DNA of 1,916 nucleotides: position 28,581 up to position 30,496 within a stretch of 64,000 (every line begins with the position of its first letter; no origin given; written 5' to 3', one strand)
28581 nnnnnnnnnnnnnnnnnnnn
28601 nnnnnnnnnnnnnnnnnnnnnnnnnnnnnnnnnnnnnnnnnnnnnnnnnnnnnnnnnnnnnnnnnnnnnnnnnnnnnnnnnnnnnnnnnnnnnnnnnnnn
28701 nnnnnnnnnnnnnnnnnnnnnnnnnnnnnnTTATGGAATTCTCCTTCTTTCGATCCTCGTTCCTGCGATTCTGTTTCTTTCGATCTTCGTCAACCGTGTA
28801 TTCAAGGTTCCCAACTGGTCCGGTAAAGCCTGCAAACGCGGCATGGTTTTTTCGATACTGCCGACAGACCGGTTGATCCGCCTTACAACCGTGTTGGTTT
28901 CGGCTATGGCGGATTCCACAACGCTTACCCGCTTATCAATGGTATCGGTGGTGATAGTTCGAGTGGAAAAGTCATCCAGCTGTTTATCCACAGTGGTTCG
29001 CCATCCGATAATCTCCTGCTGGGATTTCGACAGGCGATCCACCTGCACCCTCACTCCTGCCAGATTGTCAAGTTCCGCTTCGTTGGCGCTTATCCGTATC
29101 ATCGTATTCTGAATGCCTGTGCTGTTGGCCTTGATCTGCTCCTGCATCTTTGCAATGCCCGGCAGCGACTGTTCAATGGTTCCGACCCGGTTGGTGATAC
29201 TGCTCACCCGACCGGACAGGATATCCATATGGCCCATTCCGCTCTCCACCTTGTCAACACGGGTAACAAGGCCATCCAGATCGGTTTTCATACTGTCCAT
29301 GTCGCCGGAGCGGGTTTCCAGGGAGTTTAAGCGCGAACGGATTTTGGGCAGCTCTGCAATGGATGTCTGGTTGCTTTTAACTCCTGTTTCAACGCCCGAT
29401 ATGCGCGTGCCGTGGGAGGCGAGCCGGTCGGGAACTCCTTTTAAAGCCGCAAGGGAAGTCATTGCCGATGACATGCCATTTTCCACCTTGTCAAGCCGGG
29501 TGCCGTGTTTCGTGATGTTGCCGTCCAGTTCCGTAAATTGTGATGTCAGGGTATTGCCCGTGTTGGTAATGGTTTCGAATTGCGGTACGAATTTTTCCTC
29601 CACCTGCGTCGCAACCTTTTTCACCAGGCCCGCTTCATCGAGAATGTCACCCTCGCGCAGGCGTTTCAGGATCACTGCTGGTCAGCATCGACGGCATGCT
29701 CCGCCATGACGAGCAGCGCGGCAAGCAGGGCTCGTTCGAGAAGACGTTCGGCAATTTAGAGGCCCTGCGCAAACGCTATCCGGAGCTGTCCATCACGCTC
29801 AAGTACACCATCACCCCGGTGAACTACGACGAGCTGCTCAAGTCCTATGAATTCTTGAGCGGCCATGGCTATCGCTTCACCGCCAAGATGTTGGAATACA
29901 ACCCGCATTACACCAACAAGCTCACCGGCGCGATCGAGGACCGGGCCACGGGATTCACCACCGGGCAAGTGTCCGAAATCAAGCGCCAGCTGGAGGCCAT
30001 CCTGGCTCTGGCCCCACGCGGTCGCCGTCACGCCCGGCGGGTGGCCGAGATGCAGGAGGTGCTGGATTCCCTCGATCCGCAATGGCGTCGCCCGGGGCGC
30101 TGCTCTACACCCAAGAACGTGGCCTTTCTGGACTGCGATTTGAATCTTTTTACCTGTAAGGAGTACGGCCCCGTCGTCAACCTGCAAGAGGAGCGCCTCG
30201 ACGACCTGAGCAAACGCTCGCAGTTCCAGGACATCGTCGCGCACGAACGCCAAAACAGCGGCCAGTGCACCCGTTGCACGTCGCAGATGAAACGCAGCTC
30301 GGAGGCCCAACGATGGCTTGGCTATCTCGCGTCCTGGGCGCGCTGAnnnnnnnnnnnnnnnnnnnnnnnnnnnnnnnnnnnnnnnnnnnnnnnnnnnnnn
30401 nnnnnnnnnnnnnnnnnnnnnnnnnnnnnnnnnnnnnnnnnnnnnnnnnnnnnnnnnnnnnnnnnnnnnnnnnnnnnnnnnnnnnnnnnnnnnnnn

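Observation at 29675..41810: Eleven-gene tailoring operon for an unknown modified glycolipid or glycopeptide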

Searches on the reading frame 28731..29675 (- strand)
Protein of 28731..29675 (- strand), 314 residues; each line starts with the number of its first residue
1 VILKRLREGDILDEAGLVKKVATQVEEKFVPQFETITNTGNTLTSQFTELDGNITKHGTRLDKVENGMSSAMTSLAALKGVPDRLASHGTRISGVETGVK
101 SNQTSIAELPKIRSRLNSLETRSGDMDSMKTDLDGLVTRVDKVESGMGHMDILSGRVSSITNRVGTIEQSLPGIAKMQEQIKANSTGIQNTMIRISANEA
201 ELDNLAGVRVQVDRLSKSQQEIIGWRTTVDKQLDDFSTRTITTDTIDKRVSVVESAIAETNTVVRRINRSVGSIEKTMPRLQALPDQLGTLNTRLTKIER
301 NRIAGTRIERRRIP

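Call 10: search_protein_families(library=pfam, proteins=[window:28731-29675:-], max_evalue=0.01)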
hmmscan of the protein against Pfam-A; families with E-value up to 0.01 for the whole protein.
window:28731-29675:- (314 aa): 14 families
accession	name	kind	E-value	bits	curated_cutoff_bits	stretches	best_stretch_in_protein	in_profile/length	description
PF05531.17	NPV_P10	-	6.8e-09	36.5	29.8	1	253-299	9-62/75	Nucleopolyhedrovirus P10 protein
PF23991.1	DUF7310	-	6.8e-08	33.3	40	0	91-163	4-69/83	Coiled-coil region of unknown function (DUF7310)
PF10046.14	BLOC1_2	-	8.9e-07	29.6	33.4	0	100-150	27-77/96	Biogenesis of lysosome-related organelles complex-1 subunit 2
PF04513.17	Baculo_PEP_C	-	4.1e-05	24.1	38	0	33-146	15-121/140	Baculovirus polyhedron envelope protein, PEP, C terminus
PF06419.17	COG6_N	-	0.00082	19.9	27.4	0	20-79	22-81/114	Conserved oligomeric complex COG6, N-terminal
PF05377.16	FlaC_arch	-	0.0011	19.7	27.8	0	156-192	1-37/55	Flagella accessory protein C (FlaC)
PF07889.17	DUF1664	-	0.0015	19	34.6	0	215-282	57-121/124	Protein of unknown function (DUF1664)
PF05911.16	FPP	-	0.0021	16.8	40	1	117-309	573-758/871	Filament-like plant protein, long coiled-coil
PF01601.21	CoV_S2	-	0.0023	17.1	40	0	203-300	192-277/521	Coronavirus spike glycoprotein S2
PF04136.21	COG3_N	-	0.0033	17.8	27.9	0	45-127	11-94/147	Conserved oligomeric Golgi complex subunit 3, N-terminal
PF01519.22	DUF16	-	0.0035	18.3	40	0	78-145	36-104/104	Protein of unknown function DUF16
PF10779.14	XhlA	-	0.0048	17.5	34.7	0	48-74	7-33/67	Haemolysin XhlA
PF09763.15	Sec3_CC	-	0.0064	16.8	27.1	0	258-301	28-71/133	Exocyst complex component Sec3, coiled-coil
PF02646.22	RmuC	-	0.0078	15.8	26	0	32-83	227-272/291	RmuC family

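Call 26: search_protein_families(library=phrogs, proteins=[window:28731-29675:-], max_evalue=0.001)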
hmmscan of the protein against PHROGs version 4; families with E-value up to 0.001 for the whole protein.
window:28731-29675:- (314 aa): 11 families
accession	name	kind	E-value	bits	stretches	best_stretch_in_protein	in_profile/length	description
phrog_12015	-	unknown function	6.5e-08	33.3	0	21-70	88-137/165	-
phrog_2990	-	unknown function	2e-05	25.8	0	203-273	33-100/133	-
phrog_5553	-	unknown function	4.5e-05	24.7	0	126-193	16-80/114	-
phrog_3961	-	unknown function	9.2e-05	23.3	0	135-192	35-92/112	-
phrog_77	-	DNA, RNA and nucleotide metabolism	0.00013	21.6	0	174-302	646-779/967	SbcC-like subunit of palindrome specific endonuclease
phrog_1009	-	unknown function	0.0002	22.4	0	255-302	20-64/103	-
phrog_788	-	tail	0.00024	22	0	221-299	154-232/297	tail protein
phrog_1193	-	other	0.00031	21.7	0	41-79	9-47/76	hemolysin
phrog_31681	-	unknown function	0.00033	22.1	0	250-301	31-82/124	-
phrog_937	-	other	0.00082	20.7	0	252-301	26-80/115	hemolysin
phrog_36335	-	unknown function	0.00093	20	0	27-105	78-152/165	-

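Call 28: find_encoding_contigs(protein=window:28731-29675:-, flank=10000, max_places=4)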
Protein window:28731-29675:- (314 aa): no gene with exactly this product is on record in the collection.

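Call 55: search_protein_representatives(protein=window:28731-29675:-)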
Query: 314 residues. Proteins with E-value up to 0.001 (for the whole library): 52; up to 1e-10: 16; up to 1e-30: 6. The best 52 are listed.
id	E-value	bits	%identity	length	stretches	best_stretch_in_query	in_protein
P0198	6.4e-191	649.1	100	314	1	1-314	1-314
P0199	2.0e-47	178.5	34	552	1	2-299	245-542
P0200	1.7e-38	149.3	33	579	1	2-305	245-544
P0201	3.1e-37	145.2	32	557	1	2-301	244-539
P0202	4.6e-37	144.6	28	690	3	5-234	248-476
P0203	2.3e-33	132.5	28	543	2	2-300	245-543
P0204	4.4e-24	102.0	32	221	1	80-277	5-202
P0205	2.0e-22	96.6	25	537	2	4-280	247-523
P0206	1.8e-21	93.5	27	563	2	2-261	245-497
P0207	2.9e-20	89.5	25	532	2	2-272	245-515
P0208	1.0e-19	87.7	25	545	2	2-303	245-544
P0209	1.7e-18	83.7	26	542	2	2-300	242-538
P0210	2.0e-16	76.9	22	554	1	2-291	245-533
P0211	3.5e-16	76.1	33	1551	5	44-169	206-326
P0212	7.9e-14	68.4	23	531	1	5-268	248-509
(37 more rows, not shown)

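Call 56: search_protein_families(library=pfam, proteins=[P0199, P0200, P0201, P0203], max_evalue=0.001)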
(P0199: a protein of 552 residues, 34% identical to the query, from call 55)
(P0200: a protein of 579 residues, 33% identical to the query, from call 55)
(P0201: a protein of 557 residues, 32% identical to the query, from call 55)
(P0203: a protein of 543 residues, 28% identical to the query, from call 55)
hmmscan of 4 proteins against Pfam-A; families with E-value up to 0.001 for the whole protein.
P0199 (552 aa): 4 families
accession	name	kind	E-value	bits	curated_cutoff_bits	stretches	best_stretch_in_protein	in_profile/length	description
PF05531.17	NPV_P10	-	1.1e-07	32.6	29.8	0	353-398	21-66/75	Nucleopolyhedrovirus P10 protein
PF04136.21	COG3_N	-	2.1e-05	24.9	27.9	0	326-410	4-85/147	Conserved oligomeric Golgi complex subunit 3, N-terminal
PF10046.14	BLOC1_2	-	2.3e-05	25.1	33.4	0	360-417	34-91/96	Biogenesis of lysosome-related organelles complex-1 subunit 2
PF20663.3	COG4_N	-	0.0008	19.9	27.3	0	302-365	9-72/107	Conserved oligomeric Golgi complex subunit 4, N-terminal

P0200 (579 aa): 7 families
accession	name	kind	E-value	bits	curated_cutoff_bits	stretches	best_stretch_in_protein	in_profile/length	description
PF23991.1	DUF7310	-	1.2e-05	26.2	40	0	334-409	4-80/83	Coiled-coil region of unknown function (DUF7310)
PF05531.17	NPV_P10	-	2.7e-05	25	29.8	0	290-354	6-72/75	Nucleopolyhedrovirus P10 protein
PF15397.11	DUF4618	-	0.00058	19.8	34.9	0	59-134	154-228/258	Domain of unknown function (DUF4618)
PF00038.26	Filament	-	0.00061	20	40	0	99-154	54-109/313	Intermediate filament protein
PF06160.17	EzrA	-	0.00083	18.2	39.6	0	100-155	95-150/557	Septation ring formation regulator, EzrA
PF00261.25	Tropomyosin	-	0.00088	19.2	38.6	0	396-542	39-197/242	Tropomyosin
PF10046.14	BLOC1_2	-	0.00099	19.9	33.4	0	432-499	20-87/96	Biogenesis of lysosome-related organelles complex-1 subunit 2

P0201 (557 aa): 3 families
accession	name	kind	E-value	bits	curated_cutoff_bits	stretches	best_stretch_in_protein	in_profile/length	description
PF05531.17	NPV_P10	-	1.6e-07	32.1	29.8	0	274-319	19-67/75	Nucleopolyhedrovirus P10 protein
PF04977.20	DivIC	-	0.0002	21.6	28.9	0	96-135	15-54/80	Septum formation initiator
PF25450.1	Rab11-FIP3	-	0.00079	20.2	31.9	0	97-154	53-110/125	Rab11-FIP3-like domain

P0203 (543 aa): 3 families
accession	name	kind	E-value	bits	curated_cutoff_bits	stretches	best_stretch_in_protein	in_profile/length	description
PF10046.14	BLOC1_2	-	4.7e-07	30.5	33.4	0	336-407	20-91/96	Biogenesis of lysosome-related organelles complex-1 subunit 2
PF05531.17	NPV_P10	-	1e-06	29.5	29.8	0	380-419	17-56/75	Nucleopolyhedrovirus P10 protein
PF01519.22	DUF16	-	2.8e-05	25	40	0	275-363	35-103/104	Protein of unknown function DUF16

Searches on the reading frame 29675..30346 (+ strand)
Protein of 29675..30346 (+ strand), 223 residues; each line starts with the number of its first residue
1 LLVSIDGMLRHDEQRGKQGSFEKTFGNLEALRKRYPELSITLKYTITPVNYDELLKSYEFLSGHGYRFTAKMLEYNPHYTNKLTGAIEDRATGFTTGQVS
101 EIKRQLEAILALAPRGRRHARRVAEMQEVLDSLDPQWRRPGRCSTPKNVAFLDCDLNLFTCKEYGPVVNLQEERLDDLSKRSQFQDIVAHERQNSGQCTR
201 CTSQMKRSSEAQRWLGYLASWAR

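Call 7: search_protein_families(library=pfam, proteins=[window:29675-30346:+], max_evalue=0.01)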
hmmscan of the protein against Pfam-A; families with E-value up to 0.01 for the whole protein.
window:29675-30346:+ (223 aa): 0 families

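Call 8: search_protein_families(library=ncbifam, proteins=[window:29675-30346:+], max_evalue=0.01)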
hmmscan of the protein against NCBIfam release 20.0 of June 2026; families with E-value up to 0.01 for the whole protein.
window:29675-30346:+ (223 aa): 7 families
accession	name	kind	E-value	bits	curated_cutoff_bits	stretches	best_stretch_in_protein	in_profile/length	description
NF047865.1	rSAM_PapB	equivalog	3.4e-08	33.1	340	1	2-204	116-309/330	PapB family radical SAM/SPASM ranthipeptide maturase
NF033640.1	N_Twi_rSAM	subfamily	2.8e-05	23.4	170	1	2-82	236-319/398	twitch domain-containing radical SAM protein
TIGR04347.1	pseudo_SAM_Halo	equivalog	5.3e-05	22.7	525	1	3-78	142-217/390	TIGR04347 family pseudo-SAM/SPASM protein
TIGR03961.1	rSAM_PTO1314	hypoth_equivalog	0.00015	21.2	306.05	1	1-62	120-179/332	PTO1314 family radical SAM protein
TIGR04051.1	rSAM_NirJ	equivalog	0.0018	17.3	515.45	0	3-59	106-161/354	heme d1 biosynthesis radical SAM protein NirJ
TIGR04053.2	TIGR04053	equivalog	0.0029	16.9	395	0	3-62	115-174/366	TIGR04053 family radical SAM/SPASM domain-containing protein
TIGR04545.1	rSAM_ahbD_hemeb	equivalog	0.0088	15.5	500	0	3-59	104-160/339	heme b synthase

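Call 35: find_homologous_proteins(query=window:29675-30346:+, max_evalue=1e-10)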
Query window:29675-30346:+ (223 aa): 16 proteins with E <= 1e-10 among 262 candidates.
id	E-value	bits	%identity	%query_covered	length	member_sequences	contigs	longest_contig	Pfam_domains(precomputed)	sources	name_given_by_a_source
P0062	2.7e-143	493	100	97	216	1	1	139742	-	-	-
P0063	6.4e-86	306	61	100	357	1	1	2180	PF04055.28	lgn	-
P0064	1.9e-85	304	62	100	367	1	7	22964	PF04055.28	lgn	-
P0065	5.9e-83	296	61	100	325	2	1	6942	PF04055.28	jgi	-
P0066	3.8e-82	293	61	100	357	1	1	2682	PF04055.28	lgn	-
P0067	5.8e-81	290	57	100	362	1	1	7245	PF04055.28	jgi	-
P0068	2.0e-76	275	59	100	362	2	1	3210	PF04055.28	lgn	-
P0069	1.7e-74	268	58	99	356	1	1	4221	PF04055.28,PF13353.12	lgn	-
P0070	1.5e-70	256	57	92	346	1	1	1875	PF04055.28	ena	-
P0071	3.0e-67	245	53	99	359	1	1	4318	PF04055.28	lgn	-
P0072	1.0e-66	243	53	92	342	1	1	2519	PF04055.28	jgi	jgi:MoaA/NifB/PqqE/SkfB family radical SAM enzyme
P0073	8.5e-66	240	51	100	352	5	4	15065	PF04055.28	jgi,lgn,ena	-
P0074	2.6e-61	225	55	93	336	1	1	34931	PF04055.28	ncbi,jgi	jgi:MoaA/NifB/PqqE/SkfB family radical SAM enzyme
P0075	9.1e-61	224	50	98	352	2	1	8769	PF04055.28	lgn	-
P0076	1.7e-58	216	48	98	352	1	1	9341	PF04055.28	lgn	-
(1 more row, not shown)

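Call 49: search_solved_structures(query=A2, max_evalue=0.1)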
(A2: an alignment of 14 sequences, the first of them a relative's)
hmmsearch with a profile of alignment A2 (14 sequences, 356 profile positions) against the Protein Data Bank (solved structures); distinct sequences matched with E-value up to 0.1: 30.
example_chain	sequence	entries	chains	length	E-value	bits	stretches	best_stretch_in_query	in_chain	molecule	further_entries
7vob_C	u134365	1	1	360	2.7e-17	66.1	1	26-199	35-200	Cytosylglucuronate decarboxylase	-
7voc_C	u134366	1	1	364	2.7e-17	66.1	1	26-199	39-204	Cytosylglucuronate decarboxylase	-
6efn_A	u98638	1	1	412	1.1e-12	50.9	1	30-199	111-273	Sporulation killing factor maturation protein SkfB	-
7tol_A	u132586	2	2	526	4e-05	26.1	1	31-144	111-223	glycerol dibiphytanyl glycerol tetraether - macrocyclic archaeol synthase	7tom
6y1x_A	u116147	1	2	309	4e-05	26.1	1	20-140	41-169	Radical SAM domain protein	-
8ai3_A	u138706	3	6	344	6e-05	25.5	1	28-181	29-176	Putative peptide biosynthesis protein YydG | Radical SAM core domain-containing protein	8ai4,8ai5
8ai1_A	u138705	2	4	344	6.1e-05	25.5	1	28-181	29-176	Putative peptide biosynthesis protein YydG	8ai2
8ai6_A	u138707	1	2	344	6.1e-05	25.5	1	28-181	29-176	Putative peptide biosynthesis protein YydG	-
8wm2_A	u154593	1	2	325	0.0014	21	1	9-123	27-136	Fe-S radical SAM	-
7wzv_A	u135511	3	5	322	0.0057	19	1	35-127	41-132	4Fe-4S cluster-binding domain-containing protein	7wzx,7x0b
7n7i_A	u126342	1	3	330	0.006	18.9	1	34-119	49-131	Viperin-like enzyme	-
9dfn_A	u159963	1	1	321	0.0061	18.9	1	30-118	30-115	Radical SAM core domain-containing protein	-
6b4c_A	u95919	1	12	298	0.0065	18.8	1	35-119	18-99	Viperin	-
9dgw_A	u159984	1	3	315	0.0068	18.7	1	35-119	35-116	Radical SAM core domain-containing protein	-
9dfw_A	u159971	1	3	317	0.0068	18.7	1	35-119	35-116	Radical SAM core domain-containing protein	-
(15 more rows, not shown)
